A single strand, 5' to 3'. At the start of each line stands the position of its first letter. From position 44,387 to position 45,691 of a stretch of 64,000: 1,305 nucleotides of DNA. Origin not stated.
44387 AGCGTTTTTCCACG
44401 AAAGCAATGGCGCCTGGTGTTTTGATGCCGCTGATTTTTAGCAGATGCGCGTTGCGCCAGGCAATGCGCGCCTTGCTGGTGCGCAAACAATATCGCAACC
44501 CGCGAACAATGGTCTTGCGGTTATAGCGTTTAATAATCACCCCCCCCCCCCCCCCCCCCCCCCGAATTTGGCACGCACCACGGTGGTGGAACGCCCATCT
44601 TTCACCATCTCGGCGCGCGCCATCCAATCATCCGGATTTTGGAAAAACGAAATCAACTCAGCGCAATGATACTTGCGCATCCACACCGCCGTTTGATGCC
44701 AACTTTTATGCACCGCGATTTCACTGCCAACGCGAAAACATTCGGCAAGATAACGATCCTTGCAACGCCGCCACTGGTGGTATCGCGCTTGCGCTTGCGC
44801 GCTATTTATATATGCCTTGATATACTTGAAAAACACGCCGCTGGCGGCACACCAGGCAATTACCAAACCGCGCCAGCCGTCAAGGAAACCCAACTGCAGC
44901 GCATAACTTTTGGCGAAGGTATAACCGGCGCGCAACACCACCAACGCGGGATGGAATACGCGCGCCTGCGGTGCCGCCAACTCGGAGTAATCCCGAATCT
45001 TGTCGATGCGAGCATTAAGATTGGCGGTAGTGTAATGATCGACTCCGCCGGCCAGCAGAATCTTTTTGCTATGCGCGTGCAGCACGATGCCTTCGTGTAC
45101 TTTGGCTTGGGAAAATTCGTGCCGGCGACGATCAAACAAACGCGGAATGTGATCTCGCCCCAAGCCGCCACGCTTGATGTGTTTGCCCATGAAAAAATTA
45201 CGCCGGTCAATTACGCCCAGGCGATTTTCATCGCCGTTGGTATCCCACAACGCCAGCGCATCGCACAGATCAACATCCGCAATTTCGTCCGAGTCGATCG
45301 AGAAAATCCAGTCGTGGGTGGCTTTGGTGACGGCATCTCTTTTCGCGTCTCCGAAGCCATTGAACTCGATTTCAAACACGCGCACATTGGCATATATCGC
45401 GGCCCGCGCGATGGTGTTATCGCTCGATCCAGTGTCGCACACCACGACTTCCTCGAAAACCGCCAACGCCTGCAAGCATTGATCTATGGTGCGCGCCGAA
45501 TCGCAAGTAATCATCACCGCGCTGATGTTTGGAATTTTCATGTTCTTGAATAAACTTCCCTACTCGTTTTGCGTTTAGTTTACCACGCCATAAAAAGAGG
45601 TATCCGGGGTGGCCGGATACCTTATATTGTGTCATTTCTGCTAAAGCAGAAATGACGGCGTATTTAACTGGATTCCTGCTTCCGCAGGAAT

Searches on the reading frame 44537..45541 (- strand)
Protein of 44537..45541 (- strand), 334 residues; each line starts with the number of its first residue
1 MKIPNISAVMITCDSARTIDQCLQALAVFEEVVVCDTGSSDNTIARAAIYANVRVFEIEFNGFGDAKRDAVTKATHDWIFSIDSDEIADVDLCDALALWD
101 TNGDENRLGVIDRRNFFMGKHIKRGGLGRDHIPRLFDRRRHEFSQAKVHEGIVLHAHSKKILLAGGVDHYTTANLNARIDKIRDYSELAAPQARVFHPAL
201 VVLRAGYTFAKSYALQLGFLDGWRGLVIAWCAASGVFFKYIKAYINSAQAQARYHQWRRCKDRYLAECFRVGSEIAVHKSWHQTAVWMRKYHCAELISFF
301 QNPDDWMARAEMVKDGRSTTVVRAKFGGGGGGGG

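Call 4: search_protein_families(library=pfam, proteins=[window:44537-45541:-], max_evalue=0.01)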
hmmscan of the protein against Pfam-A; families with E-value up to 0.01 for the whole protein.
window:44537-45541:- (334 aa): 2 families
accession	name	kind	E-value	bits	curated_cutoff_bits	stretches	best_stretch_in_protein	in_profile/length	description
PF00535.33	Glycos_transf_2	-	1.6e-12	48.1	23.3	1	7-115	1-119/168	Glycosyl transferase family 2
PF13704.12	Glyco_tranf_2_4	-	0.00058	20.7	27.5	1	19-93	7-89/98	Glycosyl transferase family 2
